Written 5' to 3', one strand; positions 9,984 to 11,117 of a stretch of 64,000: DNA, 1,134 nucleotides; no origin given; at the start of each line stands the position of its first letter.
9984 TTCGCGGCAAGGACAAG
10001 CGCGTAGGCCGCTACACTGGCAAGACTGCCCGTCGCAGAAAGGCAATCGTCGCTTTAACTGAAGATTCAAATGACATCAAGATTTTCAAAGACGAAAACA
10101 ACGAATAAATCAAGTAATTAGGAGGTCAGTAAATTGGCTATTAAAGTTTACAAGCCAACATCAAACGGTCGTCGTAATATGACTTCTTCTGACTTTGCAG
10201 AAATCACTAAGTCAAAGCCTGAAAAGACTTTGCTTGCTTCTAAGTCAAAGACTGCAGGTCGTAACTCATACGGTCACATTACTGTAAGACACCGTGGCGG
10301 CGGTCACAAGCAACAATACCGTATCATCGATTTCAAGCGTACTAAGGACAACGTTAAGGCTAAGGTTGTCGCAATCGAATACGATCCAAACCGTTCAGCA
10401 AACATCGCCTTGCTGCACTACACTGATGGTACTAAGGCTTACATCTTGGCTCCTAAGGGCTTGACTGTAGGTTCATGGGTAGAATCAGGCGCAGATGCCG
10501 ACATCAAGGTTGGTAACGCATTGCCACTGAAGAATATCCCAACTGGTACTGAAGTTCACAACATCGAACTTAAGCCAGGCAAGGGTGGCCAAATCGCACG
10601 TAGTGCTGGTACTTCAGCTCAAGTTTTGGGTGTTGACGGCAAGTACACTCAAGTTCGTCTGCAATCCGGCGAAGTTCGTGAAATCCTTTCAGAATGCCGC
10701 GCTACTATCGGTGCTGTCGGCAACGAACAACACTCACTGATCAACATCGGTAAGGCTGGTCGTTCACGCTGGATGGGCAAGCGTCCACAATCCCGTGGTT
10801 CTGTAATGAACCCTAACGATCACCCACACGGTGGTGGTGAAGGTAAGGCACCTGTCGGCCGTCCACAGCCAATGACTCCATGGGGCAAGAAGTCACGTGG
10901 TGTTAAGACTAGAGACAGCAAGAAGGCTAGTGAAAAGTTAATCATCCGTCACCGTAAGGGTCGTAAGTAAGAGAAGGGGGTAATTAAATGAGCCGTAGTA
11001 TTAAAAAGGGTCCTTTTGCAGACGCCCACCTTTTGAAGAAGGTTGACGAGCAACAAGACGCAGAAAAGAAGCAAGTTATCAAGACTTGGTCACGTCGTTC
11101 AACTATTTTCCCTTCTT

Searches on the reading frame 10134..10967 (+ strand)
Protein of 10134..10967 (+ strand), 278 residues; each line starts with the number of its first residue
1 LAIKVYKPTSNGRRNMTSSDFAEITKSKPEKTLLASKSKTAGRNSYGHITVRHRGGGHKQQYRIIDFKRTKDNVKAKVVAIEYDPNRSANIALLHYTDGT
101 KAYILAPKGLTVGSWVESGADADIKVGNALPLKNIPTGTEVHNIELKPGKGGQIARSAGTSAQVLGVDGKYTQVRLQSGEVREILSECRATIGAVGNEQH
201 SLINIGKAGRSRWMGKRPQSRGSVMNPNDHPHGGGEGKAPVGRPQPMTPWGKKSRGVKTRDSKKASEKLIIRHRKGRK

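Call 71: search_protein_families(library=pfam, proteins=[window:10134-10967:+], max_evalue=0.00001)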
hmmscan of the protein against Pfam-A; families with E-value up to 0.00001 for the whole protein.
window:10134-10967:+ (278 aa): 2 families
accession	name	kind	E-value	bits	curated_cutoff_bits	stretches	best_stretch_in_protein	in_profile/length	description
PF03947.24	Ribosomal_L2_C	-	1.1e-55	187.6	33.7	1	125-251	1-126/126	Ribosomal Proteins L2, C-terminal domain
PF00181.30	Ribosomal_L2_N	-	1.1e-36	125.2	23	1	42-118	1-77/77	Ribosomal Proteins L2, RNA binding N-terminal domain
